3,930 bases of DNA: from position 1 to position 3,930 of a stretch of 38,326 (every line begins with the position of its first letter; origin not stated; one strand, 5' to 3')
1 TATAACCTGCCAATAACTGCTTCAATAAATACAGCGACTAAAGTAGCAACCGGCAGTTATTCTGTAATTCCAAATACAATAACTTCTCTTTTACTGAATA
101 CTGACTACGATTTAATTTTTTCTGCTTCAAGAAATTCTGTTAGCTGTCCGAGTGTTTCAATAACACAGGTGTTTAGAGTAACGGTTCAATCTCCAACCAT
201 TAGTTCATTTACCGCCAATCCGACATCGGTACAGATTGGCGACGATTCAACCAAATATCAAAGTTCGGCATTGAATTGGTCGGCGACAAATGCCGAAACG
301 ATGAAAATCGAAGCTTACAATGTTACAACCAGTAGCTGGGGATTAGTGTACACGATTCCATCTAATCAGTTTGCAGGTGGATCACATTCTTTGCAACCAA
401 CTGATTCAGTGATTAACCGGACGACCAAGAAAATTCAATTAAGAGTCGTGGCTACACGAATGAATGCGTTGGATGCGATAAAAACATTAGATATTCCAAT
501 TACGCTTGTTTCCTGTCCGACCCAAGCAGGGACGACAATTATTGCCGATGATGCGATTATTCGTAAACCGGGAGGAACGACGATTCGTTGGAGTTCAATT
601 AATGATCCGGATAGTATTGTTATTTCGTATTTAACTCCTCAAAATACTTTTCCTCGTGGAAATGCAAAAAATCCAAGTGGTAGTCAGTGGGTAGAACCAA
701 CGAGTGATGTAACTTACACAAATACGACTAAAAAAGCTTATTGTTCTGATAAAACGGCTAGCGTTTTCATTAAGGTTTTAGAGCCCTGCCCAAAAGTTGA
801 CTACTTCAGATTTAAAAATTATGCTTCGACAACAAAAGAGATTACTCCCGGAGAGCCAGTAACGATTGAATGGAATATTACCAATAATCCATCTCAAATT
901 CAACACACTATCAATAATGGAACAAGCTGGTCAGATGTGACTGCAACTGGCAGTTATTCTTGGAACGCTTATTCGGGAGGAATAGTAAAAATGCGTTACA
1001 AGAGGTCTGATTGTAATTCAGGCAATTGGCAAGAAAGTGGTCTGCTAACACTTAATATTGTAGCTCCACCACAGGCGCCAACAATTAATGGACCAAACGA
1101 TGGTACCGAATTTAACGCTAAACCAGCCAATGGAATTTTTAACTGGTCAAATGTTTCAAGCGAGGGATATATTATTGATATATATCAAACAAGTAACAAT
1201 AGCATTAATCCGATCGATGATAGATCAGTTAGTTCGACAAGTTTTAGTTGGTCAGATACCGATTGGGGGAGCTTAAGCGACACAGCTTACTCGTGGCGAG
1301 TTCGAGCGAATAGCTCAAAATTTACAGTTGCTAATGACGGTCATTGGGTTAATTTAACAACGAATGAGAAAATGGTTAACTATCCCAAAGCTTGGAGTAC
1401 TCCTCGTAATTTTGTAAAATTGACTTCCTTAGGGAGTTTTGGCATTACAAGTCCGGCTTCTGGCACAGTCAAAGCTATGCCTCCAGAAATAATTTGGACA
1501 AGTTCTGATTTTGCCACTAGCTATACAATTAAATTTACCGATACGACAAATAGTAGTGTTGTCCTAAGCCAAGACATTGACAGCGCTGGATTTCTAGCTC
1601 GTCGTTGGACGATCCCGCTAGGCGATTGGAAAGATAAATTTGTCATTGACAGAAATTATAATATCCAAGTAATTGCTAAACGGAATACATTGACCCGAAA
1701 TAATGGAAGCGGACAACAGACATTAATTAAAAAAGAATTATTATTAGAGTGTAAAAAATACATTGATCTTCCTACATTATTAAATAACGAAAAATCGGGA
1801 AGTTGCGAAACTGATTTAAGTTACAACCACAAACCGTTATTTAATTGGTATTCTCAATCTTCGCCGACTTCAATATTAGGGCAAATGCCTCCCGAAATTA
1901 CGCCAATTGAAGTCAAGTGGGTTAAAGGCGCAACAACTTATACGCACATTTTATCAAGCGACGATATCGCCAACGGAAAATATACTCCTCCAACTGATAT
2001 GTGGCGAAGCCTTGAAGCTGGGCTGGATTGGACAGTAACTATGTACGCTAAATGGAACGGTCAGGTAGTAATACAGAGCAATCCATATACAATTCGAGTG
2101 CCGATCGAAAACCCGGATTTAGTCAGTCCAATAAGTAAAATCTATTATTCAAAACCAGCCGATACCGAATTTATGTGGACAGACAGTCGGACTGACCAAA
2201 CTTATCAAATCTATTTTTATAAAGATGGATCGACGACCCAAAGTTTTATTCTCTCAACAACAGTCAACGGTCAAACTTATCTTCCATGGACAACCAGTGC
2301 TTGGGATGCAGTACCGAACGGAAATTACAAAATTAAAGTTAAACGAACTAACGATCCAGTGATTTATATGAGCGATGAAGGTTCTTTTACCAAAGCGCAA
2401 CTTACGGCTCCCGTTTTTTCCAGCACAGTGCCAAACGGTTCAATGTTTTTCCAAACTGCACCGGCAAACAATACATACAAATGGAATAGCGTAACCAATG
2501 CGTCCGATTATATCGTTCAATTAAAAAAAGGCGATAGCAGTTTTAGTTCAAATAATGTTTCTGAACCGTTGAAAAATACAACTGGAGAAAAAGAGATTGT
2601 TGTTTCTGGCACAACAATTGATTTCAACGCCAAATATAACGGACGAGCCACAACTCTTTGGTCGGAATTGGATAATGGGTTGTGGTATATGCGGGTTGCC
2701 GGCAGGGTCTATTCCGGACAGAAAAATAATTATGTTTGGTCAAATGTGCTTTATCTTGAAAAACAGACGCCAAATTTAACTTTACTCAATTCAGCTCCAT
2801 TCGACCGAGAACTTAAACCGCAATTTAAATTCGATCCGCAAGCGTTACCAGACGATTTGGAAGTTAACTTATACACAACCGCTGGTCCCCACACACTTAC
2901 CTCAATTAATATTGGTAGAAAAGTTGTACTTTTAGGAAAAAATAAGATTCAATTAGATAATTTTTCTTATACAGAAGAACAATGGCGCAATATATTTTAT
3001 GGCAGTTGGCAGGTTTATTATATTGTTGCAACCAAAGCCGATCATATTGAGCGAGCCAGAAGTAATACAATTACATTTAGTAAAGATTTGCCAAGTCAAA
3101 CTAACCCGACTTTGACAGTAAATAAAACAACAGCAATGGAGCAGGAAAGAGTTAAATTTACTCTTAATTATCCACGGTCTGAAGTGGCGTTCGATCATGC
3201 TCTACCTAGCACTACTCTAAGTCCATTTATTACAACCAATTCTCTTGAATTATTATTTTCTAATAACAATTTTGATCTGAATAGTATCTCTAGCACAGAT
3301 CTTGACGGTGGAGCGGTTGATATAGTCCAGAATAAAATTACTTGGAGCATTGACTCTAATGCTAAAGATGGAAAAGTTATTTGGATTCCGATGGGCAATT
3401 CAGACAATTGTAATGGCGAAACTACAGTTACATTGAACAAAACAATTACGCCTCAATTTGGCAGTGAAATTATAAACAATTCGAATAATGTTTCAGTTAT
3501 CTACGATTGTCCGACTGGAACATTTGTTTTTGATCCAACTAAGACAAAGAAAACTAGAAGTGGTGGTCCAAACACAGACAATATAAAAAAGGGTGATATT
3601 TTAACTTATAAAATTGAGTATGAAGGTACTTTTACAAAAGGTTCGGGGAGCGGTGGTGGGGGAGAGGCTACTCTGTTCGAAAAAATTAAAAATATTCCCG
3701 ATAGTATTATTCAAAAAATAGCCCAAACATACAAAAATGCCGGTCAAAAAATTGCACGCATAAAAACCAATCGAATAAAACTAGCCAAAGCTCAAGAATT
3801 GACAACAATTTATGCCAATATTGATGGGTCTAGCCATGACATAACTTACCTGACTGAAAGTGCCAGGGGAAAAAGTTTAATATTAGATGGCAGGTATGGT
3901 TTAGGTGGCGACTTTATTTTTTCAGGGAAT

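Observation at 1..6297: Giant (at least 2098 aa, N-terminus off-window) multidomain surface protein co-directional with and 89 bp upstream of a type IV pilus operon: candidate pilus-linked adhesin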

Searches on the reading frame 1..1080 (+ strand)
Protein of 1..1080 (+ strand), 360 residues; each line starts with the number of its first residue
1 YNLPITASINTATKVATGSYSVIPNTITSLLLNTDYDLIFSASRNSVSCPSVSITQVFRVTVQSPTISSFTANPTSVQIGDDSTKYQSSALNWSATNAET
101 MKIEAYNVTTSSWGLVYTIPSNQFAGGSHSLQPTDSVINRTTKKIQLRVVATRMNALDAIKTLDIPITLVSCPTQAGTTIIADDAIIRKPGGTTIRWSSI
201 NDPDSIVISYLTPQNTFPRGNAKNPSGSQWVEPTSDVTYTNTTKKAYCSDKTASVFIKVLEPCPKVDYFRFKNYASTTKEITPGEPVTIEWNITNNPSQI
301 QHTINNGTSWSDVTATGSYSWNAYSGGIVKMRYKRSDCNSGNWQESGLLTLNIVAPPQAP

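Call 88: search_protein_families(library=pfam, proteins=[window:1-1080:+], max_evalue=10)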
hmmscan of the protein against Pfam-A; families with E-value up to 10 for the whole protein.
window:1-1080:+ (360 aa): 2 families
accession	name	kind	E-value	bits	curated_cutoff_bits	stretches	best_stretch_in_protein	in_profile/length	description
PF14030.11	DUF4245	-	0.013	16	30.1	1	92-144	64-112/165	Protein of unknown function (DUF4245)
PF13045.11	DUF3905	-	0.1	13.1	27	1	226-242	62-78/84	Protein of unknown function (DUF3905)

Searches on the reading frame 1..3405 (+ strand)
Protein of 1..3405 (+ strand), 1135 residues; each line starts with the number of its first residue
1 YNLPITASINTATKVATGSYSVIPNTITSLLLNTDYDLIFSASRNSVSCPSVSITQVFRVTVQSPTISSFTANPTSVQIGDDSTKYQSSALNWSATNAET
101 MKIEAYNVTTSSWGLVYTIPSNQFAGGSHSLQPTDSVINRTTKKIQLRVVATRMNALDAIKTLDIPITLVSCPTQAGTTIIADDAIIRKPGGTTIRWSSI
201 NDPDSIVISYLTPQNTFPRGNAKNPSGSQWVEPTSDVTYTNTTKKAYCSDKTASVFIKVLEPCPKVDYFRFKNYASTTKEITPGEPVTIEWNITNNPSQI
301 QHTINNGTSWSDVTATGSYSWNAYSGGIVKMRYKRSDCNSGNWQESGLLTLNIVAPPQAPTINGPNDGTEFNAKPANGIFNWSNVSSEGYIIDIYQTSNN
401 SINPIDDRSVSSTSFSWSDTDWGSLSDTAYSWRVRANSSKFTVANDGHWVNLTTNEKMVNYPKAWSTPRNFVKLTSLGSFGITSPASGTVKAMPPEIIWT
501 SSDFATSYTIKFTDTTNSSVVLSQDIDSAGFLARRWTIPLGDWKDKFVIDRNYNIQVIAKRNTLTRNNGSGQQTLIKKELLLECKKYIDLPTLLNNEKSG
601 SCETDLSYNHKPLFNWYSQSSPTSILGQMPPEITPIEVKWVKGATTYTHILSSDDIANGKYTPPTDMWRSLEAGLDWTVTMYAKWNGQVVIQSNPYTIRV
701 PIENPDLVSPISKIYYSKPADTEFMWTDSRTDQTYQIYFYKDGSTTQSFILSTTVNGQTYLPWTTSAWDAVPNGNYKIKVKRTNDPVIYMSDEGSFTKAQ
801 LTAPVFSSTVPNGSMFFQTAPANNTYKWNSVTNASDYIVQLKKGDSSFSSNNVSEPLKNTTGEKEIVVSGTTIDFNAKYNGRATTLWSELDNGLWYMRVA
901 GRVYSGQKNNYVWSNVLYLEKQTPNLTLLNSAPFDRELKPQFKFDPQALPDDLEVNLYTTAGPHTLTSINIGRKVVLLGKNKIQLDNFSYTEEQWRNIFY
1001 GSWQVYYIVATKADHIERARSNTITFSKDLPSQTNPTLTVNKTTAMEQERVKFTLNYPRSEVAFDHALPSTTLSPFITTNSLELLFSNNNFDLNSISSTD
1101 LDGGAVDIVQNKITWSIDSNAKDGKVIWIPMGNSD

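Call 86: predict_structure(protein=window:1-3405:+)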
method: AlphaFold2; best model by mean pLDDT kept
length: 1135 residues; sequences in the alignment: 1
mean_pLDDT: 30.9   pTM: 0.26
mean pLDDT of the five models: 30.9, 25.4, 23.6, 23.5, 22.5
residues with pLDDT >= 90: 0; 70-90: 12; 50-70: 52; < 50: 1071
segments of 3 or more residues with pLDDT < 50: 1-633, 657-660, 672-674, 700-739, 741-772, 779-796, 798-1135
pLDDT, mean of each block of 10 residues (from residue 1): 25 23 26 25 27 25 27 26 27 27 28 28 31 25 27 31 26 25 24 29 27 23 27 25 24 26 34 26 28 25 24 24 28 39 37 27 27 24 29 38 35 29 34 35 29 29 28 25 24 23 23 25 22 23 26 23 32 28 22 24 25 27 33 61 69 52 55 58 62 55 32 28 36 43 41 30 37 50 37 42 30 25 24 24 28 26 28 29 30 30 28 31 36 33 33 36 35 33 34 34 27 31 29 33 31 33 29 28 29 33 28 29 32 26
secondary structure, 60 per line:
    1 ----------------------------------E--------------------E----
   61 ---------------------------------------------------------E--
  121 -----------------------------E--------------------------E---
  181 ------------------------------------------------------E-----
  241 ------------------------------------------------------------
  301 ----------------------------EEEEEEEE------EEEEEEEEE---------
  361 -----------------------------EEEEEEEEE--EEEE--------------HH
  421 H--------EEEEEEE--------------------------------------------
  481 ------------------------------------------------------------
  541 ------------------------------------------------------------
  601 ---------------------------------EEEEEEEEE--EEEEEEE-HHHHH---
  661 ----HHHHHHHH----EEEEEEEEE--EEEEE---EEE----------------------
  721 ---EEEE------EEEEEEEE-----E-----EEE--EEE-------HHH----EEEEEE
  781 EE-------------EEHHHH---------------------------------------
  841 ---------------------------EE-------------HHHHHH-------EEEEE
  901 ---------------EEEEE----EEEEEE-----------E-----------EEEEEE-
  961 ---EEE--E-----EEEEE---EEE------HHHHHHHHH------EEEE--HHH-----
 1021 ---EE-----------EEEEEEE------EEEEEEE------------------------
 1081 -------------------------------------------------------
elements in order (helices of 4 or more, strands of 3 or more residues): E329-336 E343-351 E390-398 E401-404 E430-436 E634-642 E645-651 H653-657 H665-672 E677-685 E688-692 E696-698 E724-727 E734-741 E753-755 E758-760 E775-782 H798-801 H883-888 E896-900 E916-920 E925-930 E954-959 E964-966 E975-979 E983-985 H992-1000 E1007-1010 E1037-1043 E1050-1056

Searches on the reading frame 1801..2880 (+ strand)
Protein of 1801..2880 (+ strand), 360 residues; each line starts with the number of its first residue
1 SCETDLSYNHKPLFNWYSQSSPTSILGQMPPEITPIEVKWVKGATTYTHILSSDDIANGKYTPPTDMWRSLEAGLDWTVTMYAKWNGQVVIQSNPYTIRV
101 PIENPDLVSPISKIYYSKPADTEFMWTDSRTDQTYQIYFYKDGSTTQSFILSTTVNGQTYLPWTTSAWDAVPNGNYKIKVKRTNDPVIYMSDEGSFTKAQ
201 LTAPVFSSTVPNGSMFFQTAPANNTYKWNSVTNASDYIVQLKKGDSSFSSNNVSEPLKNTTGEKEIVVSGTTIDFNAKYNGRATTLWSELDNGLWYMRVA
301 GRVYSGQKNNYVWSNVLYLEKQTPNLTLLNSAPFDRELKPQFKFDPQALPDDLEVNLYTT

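Call 88: search_protein_families(library=pfam, proteins=[window:1801-2880:+], max_evalue=10)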
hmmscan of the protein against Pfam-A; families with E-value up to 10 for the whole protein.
window:1801-2880:+ (360 aa): 2 families
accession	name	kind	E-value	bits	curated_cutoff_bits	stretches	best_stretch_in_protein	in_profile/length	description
PF21910.2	GH85_C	-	0.026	15.4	27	1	117-163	14-58/95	GH85 endohexosaminidases, C-terminal domain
PF24801.1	FNIII-A_GpJ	-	2.3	8.8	27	1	132-185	51-104/126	Tip attachment protein J,FNIII-A domain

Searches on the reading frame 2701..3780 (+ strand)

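Call 88: search_protein_families(library=pfam, proteins=[window:2701-3780:+], max_evalue=10)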
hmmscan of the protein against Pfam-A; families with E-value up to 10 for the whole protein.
window:2701-3780:+ (360 aa): 2 families
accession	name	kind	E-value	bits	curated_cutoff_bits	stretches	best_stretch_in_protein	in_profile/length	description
PF14683.12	CBM-like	-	0.11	12.8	27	1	49-101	103-156/160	Polysaccharide lyase family 4, domain III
PF13205.12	Big_5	-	0.74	11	23.6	1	238-314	14-86/105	Bacterial Ig-like domain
